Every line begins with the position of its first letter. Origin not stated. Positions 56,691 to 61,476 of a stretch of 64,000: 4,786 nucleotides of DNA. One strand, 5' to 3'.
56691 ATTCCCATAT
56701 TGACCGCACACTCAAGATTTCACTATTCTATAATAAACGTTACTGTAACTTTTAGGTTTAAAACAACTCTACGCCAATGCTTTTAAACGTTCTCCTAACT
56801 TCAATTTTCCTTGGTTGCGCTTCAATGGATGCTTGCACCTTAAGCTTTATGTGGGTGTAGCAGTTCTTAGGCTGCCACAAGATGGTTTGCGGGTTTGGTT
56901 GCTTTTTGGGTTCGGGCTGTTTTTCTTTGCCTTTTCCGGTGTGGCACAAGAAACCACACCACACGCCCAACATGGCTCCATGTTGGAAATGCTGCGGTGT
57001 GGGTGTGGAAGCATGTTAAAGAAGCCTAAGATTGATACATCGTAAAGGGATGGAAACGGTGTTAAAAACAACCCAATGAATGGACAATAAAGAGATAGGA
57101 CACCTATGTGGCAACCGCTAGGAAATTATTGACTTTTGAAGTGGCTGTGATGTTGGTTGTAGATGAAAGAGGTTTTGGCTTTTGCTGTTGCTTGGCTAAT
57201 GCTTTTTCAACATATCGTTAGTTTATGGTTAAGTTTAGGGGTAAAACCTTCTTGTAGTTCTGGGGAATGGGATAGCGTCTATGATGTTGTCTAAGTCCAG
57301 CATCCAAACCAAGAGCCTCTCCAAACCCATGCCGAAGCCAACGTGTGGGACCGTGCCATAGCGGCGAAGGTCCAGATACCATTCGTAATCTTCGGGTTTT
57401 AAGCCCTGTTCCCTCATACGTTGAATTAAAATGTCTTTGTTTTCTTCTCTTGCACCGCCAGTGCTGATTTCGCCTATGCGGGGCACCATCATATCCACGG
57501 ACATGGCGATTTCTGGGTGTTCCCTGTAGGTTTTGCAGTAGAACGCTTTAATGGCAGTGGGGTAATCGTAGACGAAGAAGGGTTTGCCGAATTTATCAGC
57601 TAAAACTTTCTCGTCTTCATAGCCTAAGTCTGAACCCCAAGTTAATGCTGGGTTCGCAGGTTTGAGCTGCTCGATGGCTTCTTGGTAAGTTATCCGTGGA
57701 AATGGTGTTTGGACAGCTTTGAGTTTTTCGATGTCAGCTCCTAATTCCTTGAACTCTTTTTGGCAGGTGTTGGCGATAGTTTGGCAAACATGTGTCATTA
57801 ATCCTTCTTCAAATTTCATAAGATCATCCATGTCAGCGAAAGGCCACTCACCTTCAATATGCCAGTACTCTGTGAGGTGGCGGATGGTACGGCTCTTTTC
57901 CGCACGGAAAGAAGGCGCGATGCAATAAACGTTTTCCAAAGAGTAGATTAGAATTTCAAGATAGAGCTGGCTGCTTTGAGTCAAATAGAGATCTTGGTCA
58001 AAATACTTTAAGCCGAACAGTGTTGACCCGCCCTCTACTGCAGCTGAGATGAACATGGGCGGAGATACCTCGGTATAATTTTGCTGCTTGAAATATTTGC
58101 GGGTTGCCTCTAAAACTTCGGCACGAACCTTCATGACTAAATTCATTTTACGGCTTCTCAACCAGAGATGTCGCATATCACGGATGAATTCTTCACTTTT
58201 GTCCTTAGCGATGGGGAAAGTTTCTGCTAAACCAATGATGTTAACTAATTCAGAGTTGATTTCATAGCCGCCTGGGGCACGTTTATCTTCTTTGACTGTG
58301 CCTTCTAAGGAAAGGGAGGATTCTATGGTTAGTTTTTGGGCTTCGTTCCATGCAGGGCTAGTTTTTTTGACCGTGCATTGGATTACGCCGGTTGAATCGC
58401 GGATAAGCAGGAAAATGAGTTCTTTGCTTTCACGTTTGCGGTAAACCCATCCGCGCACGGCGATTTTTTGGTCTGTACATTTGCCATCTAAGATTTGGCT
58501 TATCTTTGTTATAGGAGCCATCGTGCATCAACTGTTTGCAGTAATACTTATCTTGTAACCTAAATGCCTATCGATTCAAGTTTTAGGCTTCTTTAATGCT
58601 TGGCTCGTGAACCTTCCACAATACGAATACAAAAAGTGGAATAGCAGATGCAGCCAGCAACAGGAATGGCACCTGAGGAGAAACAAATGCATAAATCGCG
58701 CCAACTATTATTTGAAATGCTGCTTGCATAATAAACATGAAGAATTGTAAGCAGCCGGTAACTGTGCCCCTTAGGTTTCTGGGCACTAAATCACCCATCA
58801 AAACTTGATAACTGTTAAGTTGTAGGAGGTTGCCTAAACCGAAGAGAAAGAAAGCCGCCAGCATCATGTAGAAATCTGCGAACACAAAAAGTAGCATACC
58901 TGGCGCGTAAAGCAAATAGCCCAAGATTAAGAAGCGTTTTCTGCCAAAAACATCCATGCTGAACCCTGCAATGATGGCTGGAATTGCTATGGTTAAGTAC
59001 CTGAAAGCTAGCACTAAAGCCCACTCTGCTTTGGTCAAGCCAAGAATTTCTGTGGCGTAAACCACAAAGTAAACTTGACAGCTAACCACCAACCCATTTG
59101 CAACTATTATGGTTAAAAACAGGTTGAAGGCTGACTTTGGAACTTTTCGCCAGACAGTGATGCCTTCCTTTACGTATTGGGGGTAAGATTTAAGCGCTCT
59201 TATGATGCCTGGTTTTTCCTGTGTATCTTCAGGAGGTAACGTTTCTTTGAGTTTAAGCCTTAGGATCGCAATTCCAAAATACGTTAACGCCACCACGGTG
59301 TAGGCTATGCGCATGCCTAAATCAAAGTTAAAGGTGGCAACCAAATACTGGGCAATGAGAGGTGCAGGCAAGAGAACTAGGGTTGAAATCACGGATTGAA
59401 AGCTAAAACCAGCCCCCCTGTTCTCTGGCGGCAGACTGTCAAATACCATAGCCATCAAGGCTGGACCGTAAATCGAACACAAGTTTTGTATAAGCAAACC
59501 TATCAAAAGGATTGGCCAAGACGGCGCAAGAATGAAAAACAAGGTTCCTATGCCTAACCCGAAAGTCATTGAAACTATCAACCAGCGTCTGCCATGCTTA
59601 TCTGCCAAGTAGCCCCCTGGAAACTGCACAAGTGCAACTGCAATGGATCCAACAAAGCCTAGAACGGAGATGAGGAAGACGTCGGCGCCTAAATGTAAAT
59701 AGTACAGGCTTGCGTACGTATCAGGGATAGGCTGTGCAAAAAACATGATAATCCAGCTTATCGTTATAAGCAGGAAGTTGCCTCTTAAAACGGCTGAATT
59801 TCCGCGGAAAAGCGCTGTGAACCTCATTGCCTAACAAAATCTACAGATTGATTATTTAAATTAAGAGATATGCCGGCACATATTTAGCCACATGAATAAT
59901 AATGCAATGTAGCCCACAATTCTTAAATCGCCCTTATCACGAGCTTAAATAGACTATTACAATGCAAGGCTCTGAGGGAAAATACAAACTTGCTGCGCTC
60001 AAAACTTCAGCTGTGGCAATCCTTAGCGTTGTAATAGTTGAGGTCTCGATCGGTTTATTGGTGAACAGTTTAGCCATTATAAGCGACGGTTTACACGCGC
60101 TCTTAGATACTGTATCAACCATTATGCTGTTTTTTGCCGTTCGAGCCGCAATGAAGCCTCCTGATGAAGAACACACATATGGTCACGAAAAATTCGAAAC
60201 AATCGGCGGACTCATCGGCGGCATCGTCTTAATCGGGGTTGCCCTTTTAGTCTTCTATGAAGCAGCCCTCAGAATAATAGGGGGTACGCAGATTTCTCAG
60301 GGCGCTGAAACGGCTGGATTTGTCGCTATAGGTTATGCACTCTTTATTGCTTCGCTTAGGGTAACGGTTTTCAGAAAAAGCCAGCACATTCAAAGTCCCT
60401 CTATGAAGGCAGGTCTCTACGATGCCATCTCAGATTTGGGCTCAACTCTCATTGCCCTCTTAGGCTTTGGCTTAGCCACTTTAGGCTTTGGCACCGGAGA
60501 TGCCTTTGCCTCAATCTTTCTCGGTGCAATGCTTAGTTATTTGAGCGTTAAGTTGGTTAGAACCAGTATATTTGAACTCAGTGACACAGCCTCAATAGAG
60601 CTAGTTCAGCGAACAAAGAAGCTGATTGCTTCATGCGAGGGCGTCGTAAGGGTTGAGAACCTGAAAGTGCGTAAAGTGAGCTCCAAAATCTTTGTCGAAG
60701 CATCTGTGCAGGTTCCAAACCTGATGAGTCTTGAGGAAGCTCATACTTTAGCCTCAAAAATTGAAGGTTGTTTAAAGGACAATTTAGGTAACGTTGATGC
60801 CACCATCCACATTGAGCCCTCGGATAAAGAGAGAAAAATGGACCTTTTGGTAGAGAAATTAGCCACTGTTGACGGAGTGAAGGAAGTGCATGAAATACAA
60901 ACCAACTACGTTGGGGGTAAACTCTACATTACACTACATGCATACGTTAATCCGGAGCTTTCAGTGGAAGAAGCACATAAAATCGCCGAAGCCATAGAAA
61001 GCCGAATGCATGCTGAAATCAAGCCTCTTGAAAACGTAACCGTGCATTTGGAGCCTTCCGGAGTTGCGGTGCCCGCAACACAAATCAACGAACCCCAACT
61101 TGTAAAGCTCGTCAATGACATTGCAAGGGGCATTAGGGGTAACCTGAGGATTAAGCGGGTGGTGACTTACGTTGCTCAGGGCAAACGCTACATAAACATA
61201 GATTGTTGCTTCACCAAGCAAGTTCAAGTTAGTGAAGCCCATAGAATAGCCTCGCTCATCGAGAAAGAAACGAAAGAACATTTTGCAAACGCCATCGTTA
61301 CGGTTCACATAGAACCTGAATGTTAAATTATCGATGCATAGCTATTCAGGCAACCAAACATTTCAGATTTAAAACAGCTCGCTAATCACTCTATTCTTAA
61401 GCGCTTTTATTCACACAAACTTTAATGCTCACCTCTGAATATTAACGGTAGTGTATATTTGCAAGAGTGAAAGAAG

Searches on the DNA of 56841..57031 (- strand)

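Call 85: search_dna_similar(query=window:56841-57031:-, collection=plasmids, mode=distant, max_evalue=0.01)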
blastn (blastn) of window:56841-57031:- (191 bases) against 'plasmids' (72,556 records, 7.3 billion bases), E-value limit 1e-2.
No match.

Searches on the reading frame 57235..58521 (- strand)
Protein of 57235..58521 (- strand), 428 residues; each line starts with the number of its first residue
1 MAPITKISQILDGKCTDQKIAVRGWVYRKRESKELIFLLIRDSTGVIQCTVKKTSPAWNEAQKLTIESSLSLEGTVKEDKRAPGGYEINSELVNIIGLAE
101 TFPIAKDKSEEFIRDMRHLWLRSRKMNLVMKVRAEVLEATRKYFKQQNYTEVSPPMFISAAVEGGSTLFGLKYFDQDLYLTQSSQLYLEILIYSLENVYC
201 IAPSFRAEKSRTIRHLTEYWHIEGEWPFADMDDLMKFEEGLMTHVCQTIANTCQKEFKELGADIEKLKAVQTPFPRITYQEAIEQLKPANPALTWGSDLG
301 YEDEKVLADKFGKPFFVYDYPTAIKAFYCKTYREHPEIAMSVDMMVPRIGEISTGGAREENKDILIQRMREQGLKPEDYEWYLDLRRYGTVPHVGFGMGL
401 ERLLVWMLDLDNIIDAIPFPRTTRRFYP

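Call 35: find_homologous_proteins(query=window:57235-58521:-, max_evalue=1e-60)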
Query window:57235-58521:- (428 aa): 7980 proteins with E <= 1e-60 among 8000 candidates; the best 120 are listed.
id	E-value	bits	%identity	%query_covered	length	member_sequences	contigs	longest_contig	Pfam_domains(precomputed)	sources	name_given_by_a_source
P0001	3.7e-292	986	100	100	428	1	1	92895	PF01336.32,PF00152.26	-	-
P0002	4.7e-261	884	88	99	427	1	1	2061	PF01336.32,PF00152.26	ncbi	-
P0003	5.1e-260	880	88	99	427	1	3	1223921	PF01336.32,PF00152.26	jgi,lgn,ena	-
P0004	1.6e-259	879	89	99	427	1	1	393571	PF01336.32,PF00152.26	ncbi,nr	ncbi:MAG: asparagine--tRNA ligase [Candidatus Bathyarchaeota archaeon]|nr:asparagine--tRNA ligase [C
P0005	1.9e-259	879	87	100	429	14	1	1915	PF01336.32,PF00152.26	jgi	jgi:asparaginyl-tRNA synthetase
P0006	5.4e-259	877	87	99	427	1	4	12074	PF01336.32,PF00152.26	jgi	jgi:asparaginyl-tRNA synthetase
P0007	8.8e-259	876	87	100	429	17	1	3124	PF01336.32,PF00152.26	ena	-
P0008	1.2e-258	876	87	99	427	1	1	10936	PF01336.32,PF00152.26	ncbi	-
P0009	1.8e-258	875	87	99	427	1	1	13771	PF01336.32,PF00152.26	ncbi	-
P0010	4.6e-258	874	87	100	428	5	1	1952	PF01336.32,PF00152.26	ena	-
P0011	4.6e-258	874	87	99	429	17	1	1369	PF01336.32,PF00152.26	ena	-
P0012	4.7e-258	874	87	100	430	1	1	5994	PF01336.32,PF00152.26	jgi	jgi:asparaginyl-tRNA synthetase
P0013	6.0e-258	874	87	99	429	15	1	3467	PF01336.32,PF00152.26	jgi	jgi:asparaginyl-tRNA synthetase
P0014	6.4e-258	874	87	100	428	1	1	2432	PF01336.32,PF00152.26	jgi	-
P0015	6.6e-258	874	87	99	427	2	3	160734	PF01336.32,PF00152.26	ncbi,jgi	ncbi:MAG: asparagine--tRNA ligase [Candidatus Bathyarchaeia archaeon]|jgi:asparaginyl-tRNA synthetas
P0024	2.2e-257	872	87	99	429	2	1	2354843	PF01336.32,PF00152.26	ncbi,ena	-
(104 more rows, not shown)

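Call 36: find_encoding_contigs(protein=P0003, flank=10000, max_places=3)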
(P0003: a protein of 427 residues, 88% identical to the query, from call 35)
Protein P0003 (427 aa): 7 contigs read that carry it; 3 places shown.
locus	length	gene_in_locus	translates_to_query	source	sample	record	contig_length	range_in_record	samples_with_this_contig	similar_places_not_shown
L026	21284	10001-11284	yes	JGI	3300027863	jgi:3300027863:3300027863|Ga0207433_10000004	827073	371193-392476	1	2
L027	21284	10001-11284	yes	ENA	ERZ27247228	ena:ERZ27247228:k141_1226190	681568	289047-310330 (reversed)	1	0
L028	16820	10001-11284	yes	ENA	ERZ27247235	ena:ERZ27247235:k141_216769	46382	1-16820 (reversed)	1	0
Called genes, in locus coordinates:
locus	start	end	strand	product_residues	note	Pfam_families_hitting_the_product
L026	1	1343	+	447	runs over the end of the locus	PF22641:TiaS_TCKD, PF08489:TiaS_FLD, PF01336:tRNA_anti-codon (weak), PF23783:Zn_ribbon_TiaS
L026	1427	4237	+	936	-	PF01411:tRNA-synt_2c, PF07973:tRNA_SAD, PF02272:DHHA1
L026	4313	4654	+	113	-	-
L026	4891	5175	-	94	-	-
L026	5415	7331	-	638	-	PF00012:HSP70, PF06723:MreB_Mbl, PF00012:HSP70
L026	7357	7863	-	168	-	PF01025:GrpE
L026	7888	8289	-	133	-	-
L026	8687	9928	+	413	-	PF07690:MFS_1, PF00083:Sugar_tr (faint), PF05977:MFS_3, PF07690:MFS_1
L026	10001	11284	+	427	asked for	PF01336:tRNA_anti-codon, PF00152:tRNA-synt_2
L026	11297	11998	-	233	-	PF00970:FAD_binding_6, PF08022:FAD_binding_8 (weak), PF08030:NAD_binding_6 (faint), PF00175:NAD_binding_1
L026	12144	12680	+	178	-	-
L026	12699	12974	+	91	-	PF00689:Cation_ATPase_C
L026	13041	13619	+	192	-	PF01184:Gpr1_Fun34_YaaH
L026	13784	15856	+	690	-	PF16177:ACAS_N, PF00501:AMP-binding, PF13193:AMP-binding_C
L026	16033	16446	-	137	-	-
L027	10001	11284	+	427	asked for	PF01336:tRNA_anti-codon, PF00152:tRNA-synt_2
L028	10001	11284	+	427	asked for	PF01336:tRNA_anti-codon, PF00152:tRNA-synt_2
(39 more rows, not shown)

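Call 37: find_encoding_contigs(protein=P0024, flank=10000, max_places=3)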
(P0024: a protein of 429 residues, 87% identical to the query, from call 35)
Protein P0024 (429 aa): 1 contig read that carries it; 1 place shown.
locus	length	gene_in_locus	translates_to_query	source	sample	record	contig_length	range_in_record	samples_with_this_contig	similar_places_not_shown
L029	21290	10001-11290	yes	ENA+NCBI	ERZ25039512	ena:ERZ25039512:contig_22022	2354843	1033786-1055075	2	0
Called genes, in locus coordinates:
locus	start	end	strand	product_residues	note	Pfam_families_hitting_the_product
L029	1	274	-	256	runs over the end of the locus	PF01869:BcrAD_BadFG, PF02782:FGGY_C (weak), PF23717:DUF7159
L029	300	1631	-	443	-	PF06050:HGD-D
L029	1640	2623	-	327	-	PF12801:Fer4_5, PF00037:Fer4 (faint), PF13237:Fer4_10 (weak), PF12838:Fer4_7 (weak)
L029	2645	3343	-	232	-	PF13386:DsbD_2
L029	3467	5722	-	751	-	PF07705:CARDB (weak)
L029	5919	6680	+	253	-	PF18998:Flg_new_2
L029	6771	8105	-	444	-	PF01545:Cation_efflux, PF16916:ZT_dimer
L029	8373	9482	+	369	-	PF13964:Beta-prop_Calicin (weak), PF01344:Kelch_1, PF13415:Beta-prop_FBX42 (weak), PF24681:Kelch_KLHDC2_KLHL20_DRC7, PF13964:Beta-prop_Calicin, PF25210:Kelch_FKB95, PF24981:Beta-prop_ATRN-LZTR1, PF01344:Kelch_1, +3 more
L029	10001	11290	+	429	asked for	PF01336:tRNA_anti-codon, PF00152:tRNA-synt_2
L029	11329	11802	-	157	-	PF05163:DinB, PF12867:DinB_2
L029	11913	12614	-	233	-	PF00970:FAD_binding_6, PF08030:NAD_binding_6 (faint), PF00175:NAD_binding_1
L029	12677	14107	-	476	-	PF02310:B12-binding, PF04055:Radical_SAM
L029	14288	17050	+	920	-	PF00690:Cation_ATPase_N, PF08282:Hydrolase_3 (faint), PF00122:E1-E2_ATPase, PF00702:Hydrolase, PF13246:Cation_ATPase, PF00689:Cation_ATPase_C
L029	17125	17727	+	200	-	PF01184:Gpr1_Fun34_YaaH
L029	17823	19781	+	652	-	PF16177:ACAS_N, PF00501:AMP-binding, PF13193:AMP-binding_C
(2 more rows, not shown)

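Call 38: find_encoding_contigs(protein=P0004, flank=10000, max_places=3)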
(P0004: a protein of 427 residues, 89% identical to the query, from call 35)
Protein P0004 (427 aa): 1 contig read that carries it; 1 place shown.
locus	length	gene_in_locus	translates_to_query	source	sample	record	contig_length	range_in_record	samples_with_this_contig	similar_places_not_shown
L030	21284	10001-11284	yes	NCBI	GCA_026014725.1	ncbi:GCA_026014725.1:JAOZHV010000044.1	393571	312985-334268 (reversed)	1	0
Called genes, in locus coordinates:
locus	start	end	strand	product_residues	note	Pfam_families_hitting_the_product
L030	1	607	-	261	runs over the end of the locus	PF01869:BcrAD_BadFG, PF23717:DUF7159 (weak)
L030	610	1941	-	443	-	PF06050:HGD-D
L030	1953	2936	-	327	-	PF12801:Fer4_5, PF13187:Fer4_9 (faint), PF00037:Fer4 (weak), PF12837:Fer4_6 (weak), PF13237:Fer4_10, PF14697:Fer4_21 (weak), PF12838:Fer4_7 (weak)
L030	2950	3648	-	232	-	PF13386:DsbD_2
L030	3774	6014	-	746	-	PF07705:CARDB (faint)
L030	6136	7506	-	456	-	PF01545:Cation_efflux, PF16916:ZT_dimer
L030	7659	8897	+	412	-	PF00083:Sugar_tr (faint), PF07690:MFS_1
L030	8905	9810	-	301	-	PF01978:TrmB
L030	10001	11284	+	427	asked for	PF01336:tRNA_anti-codon, PF00152:tRNA-synt_2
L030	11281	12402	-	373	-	-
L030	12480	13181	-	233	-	PF00970:FAD_binding_6, PF00175:NAD_binding_1, PF08030:NAD_binding_6 (faint)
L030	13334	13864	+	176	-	-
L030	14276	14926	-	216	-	PF06195:DUF996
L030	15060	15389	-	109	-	PF03551:PadR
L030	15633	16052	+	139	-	PF03551:PadR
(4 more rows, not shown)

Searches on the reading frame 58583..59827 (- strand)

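Call 50: search_protein_families(library=pfam, proteins=[window:58583-59827:-], max_evalue=0.001)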
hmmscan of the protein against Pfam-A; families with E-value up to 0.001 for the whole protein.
window:58583-59827:- (414 aa): 3 families
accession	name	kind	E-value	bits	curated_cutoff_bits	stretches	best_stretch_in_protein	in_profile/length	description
PF07690.21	MFS_1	-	3e-43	148.5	33.4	2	22-265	10-235/347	Major Facilitator Superfamily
PF00083.30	Sugar_tr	-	6.6e-09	35.6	22.3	1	265-403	44-189/452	Sugar (and other) transporter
PF05977.19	MFS_3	-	3.8e-08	32.7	27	1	267-407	45-192/524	Transmembrane secretion effector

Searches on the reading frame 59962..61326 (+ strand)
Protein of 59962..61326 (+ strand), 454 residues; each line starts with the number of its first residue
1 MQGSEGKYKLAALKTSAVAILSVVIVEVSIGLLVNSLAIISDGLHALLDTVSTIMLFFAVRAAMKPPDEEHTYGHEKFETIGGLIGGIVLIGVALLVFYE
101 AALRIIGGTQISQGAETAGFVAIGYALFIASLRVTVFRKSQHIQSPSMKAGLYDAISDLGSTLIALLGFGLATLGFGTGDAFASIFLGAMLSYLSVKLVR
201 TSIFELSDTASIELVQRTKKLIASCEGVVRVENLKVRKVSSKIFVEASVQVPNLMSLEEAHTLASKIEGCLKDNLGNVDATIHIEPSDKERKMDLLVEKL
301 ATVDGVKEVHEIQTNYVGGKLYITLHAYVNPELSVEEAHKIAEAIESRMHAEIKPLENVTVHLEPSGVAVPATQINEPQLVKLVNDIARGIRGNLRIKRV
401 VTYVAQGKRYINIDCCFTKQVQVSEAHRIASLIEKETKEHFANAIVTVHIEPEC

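Call 50: search_protein_families(library=pfam, proteins=[window:59962-61326:+], max_evalue=0.001)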
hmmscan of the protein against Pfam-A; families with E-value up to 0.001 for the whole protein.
window:59962-61326:+ (454 aa): 2 families
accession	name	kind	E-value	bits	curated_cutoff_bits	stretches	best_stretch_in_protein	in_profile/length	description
PF16916.11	ZT_dimer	-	7.5e-49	164.1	26.7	3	296-365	9-77/78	Dimerisation domain of Zinc Transporter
PF01545.26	Cation_efflux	-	1.6e-36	126.4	26.6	1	15-206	3-197/198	Cation efflux family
